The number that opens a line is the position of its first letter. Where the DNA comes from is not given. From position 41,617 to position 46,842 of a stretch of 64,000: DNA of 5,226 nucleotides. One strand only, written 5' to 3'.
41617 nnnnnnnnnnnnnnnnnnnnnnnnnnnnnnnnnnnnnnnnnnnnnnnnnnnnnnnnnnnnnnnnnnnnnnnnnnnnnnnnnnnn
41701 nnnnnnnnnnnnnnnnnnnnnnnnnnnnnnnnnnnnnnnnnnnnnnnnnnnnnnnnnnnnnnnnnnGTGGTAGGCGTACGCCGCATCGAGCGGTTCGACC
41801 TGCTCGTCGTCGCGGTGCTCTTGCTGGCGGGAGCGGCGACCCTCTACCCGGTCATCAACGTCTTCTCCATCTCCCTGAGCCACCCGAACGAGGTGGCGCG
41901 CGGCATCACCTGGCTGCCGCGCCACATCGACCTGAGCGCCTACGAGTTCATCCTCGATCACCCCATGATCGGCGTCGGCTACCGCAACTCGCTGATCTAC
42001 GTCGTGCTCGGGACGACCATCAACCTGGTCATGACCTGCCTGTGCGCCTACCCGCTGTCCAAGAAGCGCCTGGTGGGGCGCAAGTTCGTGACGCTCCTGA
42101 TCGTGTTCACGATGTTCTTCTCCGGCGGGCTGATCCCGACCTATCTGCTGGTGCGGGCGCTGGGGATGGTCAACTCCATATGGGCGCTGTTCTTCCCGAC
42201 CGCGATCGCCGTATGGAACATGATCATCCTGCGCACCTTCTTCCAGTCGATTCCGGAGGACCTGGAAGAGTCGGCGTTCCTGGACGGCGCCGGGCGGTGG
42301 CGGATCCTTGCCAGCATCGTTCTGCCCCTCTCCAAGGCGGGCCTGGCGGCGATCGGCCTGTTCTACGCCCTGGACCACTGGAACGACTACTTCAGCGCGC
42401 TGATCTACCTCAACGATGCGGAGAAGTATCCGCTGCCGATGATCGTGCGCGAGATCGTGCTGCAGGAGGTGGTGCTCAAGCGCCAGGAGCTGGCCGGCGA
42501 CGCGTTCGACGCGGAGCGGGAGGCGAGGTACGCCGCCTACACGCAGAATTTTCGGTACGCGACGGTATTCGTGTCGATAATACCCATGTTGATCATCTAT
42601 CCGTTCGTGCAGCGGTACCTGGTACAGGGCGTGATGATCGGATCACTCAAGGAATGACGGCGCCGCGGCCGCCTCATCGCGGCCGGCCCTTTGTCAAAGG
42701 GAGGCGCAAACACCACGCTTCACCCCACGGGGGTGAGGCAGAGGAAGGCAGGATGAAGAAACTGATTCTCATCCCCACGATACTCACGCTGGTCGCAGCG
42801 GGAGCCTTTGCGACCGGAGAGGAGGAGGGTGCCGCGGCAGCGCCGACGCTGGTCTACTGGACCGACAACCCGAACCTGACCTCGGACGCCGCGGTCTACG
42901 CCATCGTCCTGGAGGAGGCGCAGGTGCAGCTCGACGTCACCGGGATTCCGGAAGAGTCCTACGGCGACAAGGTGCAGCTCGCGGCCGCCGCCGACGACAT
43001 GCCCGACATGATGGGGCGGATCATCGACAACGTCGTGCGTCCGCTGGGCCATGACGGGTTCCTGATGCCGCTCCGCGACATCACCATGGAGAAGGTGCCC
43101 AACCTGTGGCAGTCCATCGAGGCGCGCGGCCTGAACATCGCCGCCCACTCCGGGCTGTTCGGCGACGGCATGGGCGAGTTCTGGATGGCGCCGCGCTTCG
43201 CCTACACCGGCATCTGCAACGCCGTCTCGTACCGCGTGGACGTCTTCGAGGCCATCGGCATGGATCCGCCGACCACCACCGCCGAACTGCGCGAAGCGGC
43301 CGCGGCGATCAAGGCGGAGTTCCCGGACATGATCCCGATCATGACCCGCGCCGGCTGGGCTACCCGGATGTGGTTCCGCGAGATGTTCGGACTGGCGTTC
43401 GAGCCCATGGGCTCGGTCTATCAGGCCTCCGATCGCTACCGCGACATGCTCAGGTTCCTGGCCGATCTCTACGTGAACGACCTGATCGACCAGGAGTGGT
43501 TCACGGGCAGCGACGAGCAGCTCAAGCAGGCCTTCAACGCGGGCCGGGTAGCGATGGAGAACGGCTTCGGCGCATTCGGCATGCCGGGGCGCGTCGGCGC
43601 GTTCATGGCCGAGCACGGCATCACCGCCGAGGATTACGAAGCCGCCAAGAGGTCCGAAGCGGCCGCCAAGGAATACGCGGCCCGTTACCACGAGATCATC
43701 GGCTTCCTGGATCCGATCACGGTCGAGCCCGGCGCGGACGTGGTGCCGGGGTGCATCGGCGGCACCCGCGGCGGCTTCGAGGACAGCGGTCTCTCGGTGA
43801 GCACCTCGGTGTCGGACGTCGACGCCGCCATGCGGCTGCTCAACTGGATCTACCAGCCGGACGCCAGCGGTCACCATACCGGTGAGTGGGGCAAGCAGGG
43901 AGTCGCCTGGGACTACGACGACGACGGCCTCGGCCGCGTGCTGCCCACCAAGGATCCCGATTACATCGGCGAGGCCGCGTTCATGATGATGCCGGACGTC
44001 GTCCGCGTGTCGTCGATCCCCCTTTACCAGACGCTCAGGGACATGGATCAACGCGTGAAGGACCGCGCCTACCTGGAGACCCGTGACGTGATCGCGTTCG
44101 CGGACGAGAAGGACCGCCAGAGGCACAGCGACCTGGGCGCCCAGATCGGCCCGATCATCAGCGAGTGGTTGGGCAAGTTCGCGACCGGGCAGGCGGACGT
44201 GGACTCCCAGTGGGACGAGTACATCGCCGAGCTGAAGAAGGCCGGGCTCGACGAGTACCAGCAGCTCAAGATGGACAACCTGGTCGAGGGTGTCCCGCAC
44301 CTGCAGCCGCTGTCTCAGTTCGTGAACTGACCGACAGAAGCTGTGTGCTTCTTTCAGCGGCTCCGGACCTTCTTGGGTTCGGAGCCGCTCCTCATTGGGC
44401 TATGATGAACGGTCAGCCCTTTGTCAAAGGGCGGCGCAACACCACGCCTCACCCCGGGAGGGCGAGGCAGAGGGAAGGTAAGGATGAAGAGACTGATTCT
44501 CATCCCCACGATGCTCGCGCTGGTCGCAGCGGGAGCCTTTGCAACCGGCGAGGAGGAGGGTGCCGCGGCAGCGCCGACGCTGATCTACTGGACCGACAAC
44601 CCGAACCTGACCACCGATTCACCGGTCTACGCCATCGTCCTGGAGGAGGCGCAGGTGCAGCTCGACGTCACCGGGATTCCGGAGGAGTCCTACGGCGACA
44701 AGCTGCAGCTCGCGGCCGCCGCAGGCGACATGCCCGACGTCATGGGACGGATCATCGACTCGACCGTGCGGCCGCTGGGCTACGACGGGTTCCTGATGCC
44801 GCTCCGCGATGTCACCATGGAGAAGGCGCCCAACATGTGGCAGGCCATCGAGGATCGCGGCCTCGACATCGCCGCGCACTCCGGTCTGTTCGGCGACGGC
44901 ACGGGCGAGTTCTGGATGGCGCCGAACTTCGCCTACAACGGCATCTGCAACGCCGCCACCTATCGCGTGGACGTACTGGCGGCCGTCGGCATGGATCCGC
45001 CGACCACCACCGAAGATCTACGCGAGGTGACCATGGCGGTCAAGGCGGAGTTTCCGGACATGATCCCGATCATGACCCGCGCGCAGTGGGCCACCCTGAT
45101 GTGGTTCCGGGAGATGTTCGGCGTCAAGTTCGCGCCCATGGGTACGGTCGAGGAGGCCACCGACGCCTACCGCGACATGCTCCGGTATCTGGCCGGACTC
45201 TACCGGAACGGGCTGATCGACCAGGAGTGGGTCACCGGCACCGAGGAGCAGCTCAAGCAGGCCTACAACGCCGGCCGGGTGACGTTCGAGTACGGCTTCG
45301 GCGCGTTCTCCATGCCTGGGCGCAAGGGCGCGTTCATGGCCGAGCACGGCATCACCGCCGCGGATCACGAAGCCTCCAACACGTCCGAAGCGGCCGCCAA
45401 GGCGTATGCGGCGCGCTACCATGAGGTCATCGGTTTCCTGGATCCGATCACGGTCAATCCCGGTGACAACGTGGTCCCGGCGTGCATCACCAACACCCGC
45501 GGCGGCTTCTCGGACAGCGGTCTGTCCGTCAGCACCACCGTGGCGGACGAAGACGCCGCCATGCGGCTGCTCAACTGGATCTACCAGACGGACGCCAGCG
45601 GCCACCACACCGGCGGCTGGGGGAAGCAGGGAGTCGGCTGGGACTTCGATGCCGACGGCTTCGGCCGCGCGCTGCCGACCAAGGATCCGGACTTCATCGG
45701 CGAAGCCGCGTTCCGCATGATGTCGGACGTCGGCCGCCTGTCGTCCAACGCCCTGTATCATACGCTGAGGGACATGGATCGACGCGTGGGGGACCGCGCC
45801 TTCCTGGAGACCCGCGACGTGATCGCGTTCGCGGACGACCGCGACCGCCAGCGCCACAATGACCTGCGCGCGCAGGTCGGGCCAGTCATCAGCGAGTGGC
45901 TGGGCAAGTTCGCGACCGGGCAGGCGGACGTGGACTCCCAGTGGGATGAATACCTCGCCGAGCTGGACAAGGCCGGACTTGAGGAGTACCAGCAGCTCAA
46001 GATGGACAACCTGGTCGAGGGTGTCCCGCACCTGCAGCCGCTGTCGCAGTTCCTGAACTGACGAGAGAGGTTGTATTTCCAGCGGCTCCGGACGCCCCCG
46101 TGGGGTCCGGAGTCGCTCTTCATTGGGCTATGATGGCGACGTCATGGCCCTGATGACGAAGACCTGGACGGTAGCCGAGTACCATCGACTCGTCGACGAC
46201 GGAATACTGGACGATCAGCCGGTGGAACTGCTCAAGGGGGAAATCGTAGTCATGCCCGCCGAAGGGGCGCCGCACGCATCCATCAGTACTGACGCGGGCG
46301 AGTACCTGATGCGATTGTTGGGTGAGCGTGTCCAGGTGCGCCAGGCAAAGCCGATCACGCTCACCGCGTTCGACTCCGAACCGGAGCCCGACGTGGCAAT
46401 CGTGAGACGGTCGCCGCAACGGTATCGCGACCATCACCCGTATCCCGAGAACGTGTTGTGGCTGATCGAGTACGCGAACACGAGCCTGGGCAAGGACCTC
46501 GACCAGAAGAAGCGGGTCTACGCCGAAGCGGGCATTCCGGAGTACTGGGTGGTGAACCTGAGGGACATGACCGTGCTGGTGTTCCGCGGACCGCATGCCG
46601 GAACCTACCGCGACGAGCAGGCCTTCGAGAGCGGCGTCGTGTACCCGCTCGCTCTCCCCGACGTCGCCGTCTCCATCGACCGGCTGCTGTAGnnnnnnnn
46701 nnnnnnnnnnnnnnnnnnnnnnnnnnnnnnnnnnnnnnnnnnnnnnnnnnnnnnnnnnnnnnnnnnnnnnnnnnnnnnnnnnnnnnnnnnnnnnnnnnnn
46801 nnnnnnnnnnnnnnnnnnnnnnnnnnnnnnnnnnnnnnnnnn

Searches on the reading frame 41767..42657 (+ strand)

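Call 76: search_protein_families(library=pfam, proteins=[window:41767-42657:+], max_evalue=0.01)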
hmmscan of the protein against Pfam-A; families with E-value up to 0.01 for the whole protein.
window:41767-42657:+ (296 aa): 1 family
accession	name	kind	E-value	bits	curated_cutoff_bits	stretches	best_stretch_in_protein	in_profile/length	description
PF00528.27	BPD_transp_1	-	1.5e-08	35.1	26.4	1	110-289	35-182/184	Binding-protein-dependent transport system inner membrane component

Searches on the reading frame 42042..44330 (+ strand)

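Call 8: search_protein_families(library=pfam, proteins=[window:42042-44330:+], max_evalue=0.001)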
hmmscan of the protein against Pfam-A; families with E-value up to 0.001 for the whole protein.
window:42042-44330:+ (762 aa): 3 families
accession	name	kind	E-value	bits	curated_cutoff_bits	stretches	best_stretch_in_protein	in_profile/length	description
PF01547.30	SBP_bac_1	-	5.6e-09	36.8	26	1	276-608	1-305/307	Bacterial extracellular solute-binding protein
PF13416.11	SBP_bac_8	-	2.7e-07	31.1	27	1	291-607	8-247/279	Bacterial extracellular solute-binding protein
PF12010.13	DUF3502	-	0.00061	20.6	24.4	0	700-738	17-55/69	Domain of unknown function (DUF3502)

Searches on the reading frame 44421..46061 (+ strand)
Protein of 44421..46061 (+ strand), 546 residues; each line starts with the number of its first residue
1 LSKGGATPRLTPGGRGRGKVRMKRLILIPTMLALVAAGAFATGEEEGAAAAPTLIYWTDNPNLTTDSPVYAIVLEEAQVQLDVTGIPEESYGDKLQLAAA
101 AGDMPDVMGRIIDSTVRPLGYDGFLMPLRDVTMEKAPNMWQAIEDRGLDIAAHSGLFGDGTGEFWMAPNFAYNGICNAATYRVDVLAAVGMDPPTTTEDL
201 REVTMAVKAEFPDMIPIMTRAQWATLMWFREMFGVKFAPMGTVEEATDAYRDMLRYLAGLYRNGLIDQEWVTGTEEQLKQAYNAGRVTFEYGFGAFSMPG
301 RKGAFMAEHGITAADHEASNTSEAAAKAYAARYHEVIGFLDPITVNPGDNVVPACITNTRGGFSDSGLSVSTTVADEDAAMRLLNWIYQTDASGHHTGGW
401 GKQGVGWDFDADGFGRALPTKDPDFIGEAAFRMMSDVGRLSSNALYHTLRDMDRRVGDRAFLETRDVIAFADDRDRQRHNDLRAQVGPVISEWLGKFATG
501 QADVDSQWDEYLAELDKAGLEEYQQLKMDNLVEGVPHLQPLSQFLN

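Call 9: search_protein_families(library=pfam, proteins=[window:44421-46061:+], max_evalue=0.001)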
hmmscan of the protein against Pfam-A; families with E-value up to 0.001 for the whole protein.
window:44421-46061:+ (546 aa): 2 families
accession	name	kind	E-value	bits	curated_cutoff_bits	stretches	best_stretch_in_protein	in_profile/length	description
PF13416.11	SBP_bac_8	-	8.1e-09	36.1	27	1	76-391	9-247/279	Bacterial extracellular solute-binding protein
PF01547.30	SBP_bac_1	-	3.9e-07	30.8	26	1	62-391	3-304/307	Bacterial extracellular solute-binding protein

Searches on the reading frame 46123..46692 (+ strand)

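Call 9: search_protein_families(library=pfam, proteins=[window:46123-46692:+], max_evalue=0.001)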
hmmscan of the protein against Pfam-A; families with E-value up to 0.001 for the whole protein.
window:46123-46692:+ (189 aa): 1 family
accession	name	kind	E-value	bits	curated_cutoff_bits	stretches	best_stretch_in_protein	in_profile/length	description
PF05685.18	Uma2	-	9.7e-31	107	27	1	18-181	2-167/172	Putative restriction endonuclease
